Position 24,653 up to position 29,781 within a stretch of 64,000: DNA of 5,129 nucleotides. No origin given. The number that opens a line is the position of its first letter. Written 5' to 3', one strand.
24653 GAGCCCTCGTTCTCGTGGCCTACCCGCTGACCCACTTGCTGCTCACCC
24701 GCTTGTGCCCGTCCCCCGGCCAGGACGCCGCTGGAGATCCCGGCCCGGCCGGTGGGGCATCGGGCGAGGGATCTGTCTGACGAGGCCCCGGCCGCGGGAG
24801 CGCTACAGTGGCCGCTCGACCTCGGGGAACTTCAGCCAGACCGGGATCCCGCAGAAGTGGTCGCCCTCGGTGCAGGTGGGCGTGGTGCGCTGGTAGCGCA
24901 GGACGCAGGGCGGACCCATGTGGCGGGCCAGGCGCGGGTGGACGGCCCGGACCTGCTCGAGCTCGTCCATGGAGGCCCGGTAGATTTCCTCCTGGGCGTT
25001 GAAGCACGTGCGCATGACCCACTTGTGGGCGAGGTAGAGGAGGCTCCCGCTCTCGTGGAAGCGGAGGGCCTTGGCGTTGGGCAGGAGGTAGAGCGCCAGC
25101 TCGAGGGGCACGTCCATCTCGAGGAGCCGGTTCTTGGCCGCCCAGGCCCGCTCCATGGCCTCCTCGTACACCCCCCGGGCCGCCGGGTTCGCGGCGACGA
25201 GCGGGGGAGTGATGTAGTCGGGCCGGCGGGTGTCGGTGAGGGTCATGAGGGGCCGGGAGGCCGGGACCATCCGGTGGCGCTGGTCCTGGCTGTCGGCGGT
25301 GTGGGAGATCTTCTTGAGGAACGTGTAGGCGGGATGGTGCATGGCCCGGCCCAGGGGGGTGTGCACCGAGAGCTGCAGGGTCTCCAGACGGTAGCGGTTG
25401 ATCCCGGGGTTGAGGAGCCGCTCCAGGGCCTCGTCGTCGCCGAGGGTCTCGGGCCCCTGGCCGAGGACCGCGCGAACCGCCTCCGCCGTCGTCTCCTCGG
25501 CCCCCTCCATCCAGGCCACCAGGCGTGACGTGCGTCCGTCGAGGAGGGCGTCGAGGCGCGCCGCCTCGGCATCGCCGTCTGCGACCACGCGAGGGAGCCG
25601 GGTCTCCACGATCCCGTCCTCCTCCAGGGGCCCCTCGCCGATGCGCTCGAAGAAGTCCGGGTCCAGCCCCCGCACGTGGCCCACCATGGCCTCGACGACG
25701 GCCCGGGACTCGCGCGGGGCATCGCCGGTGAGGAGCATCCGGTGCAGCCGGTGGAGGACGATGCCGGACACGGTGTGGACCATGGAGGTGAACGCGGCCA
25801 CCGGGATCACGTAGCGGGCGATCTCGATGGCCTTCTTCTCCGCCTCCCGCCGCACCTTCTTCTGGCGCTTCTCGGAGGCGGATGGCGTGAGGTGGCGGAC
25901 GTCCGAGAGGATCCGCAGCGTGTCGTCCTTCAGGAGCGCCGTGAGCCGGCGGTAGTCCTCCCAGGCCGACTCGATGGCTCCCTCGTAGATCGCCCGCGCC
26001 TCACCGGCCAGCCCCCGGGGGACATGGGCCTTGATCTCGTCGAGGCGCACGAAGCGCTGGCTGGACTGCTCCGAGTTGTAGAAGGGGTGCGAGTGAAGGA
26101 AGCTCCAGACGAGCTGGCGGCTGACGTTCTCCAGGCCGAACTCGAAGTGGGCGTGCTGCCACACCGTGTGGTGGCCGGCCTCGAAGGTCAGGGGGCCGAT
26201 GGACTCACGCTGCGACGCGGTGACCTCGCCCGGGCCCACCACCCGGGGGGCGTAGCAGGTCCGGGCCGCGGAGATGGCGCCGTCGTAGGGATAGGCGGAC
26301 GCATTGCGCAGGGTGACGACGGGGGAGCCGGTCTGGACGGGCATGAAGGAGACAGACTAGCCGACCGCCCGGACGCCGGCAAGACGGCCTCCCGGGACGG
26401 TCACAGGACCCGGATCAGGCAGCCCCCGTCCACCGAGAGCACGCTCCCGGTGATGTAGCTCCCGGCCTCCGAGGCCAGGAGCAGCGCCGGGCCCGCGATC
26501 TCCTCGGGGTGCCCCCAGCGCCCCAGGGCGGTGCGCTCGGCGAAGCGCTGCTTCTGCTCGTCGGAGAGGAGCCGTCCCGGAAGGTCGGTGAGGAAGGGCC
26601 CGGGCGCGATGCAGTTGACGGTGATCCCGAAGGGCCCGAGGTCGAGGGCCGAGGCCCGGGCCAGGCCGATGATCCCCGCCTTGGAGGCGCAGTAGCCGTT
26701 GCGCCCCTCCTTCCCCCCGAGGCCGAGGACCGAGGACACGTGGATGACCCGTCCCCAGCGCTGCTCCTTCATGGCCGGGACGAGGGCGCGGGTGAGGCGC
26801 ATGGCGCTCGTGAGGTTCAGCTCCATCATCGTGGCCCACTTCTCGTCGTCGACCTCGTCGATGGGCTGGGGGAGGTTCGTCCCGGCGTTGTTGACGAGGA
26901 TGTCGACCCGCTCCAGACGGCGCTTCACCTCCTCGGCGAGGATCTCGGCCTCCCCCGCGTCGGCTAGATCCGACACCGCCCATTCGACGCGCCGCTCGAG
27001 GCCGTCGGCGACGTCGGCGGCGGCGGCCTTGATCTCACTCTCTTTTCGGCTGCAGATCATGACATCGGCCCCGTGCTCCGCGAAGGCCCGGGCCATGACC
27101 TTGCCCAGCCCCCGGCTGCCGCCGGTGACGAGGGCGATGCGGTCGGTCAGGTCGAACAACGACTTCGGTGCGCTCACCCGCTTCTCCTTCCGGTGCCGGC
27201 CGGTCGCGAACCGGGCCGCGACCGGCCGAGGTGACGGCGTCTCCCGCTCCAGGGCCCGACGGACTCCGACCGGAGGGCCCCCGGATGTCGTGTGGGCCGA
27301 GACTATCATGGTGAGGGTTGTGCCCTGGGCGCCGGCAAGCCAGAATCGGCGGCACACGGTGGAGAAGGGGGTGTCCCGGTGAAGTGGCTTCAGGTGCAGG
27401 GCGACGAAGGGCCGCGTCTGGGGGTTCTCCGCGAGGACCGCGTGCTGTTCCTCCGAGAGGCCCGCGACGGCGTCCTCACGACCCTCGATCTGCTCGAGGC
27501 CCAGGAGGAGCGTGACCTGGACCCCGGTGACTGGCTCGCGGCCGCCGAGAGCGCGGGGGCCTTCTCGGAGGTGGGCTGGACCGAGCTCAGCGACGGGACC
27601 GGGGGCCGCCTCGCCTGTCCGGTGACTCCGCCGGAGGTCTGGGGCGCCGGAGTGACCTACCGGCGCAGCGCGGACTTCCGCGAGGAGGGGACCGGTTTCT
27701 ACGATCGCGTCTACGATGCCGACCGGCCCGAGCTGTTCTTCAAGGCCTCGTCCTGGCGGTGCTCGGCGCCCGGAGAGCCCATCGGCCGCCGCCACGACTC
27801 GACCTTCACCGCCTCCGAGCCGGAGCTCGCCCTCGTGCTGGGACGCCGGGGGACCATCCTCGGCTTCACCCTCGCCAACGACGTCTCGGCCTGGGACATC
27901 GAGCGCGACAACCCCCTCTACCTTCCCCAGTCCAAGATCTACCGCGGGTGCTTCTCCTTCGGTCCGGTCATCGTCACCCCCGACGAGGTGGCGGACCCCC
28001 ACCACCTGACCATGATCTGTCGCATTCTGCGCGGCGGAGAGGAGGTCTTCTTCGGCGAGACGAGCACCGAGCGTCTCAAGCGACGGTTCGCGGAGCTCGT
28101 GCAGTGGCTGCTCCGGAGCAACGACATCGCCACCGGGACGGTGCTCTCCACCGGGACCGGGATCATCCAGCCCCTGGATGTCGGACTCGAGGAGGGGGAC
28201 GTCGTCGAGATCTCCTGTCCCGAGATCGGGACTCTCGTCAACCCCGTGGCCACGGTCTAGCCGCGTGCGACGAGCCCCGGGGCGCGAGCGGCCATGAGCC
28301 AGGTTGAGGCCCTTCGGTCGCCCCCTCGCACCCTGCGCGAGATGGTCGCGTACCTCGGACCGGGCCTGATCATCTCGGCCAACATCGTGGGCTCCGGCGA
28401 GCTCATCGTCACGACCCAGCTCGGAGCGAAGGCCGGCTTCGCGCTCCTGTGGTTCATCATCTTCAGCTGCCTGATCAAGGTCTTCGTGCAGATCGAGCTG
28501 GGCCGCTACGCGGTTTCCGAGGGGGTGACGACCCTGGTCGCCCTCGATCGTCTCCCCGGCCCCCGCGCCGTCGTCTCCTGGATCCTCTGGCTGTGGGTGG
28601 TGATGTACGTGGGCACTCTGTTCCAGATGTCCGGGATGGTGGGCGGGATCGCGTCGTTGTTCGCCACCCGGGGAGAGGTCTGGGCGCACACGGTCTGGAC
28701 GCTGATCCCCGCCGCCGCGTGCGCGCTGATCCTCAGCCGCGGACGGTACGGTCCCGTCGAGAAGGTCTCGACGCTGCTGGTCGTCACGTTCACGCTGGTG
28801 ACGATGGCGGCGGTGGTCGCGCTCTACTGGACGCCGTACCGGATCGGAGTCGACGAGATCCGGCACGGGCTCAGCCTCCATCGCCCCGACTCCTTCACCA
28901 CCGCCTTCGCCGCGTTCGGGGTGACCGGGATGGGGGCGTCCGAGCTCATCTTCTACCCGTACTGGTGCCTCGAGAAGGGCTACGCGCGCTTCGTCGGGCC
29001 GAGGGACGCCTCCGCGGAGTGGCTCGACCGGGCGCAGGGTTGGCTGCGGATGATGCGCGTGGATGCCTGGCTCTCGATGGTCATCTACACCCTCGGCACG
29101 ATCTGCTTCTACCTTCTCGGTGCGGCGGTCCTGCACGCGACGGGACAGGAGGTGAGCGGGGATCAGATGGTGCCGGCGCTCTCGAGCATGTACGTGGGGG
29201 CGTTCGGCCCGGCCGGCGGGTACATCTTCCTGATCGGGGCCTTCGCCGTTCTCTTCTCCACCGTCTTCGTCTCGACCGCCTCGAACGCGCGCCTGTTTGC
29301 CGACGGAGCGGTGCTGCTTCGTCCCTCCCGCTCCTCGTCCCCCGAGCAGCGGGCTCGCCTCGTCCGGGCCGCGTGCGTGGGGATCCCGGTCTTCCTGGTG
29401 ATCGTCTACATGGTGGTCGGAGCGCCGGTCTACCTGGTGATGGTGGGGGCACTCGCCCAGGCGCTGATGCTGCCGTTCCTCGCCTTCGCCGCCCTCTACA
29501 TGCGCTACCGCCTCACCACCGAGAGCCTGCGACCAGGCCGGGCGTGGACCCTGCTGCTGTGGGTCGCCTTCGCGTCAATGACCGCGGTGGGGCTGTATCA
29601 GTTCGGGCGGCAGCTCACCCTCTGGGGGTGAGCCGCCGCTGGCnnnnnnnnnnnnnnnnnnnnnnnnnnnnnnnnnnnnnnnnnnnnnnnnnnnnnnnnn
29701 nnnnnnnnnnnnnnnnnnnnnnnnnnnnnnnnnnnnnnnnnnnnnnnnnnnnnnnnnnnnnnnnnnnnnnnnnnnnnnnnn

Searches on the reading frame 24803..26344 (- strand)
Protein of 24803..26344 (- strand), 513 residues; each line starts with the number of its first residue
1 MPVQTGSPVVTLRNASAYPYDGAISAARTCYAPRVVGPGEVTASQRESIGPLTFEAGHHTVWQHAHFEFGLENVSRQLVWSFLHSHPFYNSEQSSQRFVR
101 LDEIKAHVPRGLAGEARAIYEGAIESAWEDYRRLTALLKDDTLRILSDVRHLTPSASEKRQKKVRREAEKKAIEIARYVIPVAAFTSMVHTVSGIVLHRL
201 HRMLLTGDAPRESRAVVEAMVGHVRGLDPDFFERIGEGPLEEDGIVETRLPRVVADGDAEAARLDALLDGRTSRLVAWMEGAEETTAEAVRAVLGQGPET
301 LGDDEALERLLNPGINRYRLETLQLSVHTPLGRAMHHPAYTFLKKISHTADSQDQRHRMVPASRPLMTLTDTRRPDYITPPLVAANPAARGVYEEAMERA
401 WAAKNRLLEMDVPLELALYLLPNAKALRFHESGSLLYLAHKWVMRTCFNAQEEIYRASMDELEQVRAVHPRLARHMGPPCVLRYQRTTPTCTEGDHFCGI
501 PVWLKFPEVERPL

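Call 77: search_protein_families(library=pfam, proteins=[window:24803-26344:-], max_evalue=0.00001)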
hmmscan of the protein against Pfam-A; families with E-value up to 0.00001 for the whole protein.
window:24803-26344:- (513 aa): 1 family
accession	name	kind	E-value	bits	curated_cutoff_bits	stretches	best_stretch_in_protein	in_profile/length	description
PF02511.20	Thy1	-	1.6e-48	165.5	24.8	2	24-229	14-190/191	Thymidylate synthase complementing protein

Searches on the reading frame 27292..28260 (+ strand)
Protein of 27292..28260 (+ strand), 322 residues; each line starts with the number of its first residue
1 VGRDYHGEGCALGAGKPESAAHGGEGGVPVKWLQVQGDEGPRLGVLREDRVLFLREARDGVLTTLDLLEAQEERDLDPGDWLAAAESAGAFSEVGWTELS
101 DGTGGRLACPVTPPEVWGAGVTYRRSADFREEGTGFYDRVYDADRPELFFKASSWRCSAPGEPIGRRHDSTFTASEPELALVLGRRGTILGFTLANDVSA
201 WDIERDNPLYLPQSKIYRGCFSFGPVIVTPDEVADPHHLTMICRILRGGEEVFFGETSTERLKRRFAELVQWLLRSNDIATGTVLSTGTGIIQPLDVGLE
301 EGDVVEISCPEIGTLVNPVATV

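Call 77: search_protein_families(library=pfam, proteins=[window:27292-28260:+], max_evalue=0.00001)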
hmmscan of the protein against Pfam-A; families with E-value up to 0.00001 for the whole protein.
window:27292-28260:+ (322 aa): 1 family
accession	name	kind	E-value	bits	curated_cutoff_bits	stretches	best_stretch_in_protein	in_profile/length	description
PF01557.24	FAA_hydrolase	-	6.5e-24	85.2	23.9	1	117-319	3-213/214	Fumarylacetoacetate (FAA) hydrolase C-terminal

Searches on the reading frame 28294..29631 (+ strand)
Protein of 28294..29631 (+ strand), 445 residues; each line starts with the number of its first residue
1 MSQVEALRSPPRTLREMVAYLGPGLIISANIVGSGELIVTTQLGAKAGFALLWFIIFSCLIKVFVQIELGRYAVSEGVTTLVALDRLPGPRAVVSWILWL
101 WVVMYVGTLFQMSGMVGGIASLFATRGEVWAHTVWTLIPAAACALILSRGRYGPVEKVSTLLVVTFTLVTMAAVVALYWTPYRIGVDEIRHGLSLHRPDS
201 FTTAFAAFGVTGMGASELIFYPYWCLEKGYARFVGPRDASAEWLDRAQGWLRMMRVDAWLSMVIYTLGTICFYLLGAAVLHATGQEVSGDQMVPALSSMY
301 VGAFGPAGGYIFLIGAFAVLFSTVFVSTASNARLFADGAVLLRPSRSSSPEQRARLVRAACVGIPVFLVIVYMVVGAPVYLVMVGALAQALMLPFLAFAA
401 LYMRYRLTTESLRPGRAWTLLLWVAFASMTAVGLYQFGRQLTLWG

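Call 77: search_protein_families(library=pfam, proteins=[window:28294-29631:+], max_evalue=0.00001)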
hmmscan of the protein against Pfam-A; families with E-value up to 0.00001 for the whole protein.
window:28294-29631:+ (445 aa): 1 family
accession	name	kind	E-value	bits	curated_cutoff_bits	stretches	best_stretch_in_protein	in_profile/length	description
PF01566.24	Nramp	-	7e-16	58.7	29.8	1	41-403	5-343/357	Natural resistance-associated macrophage protein-like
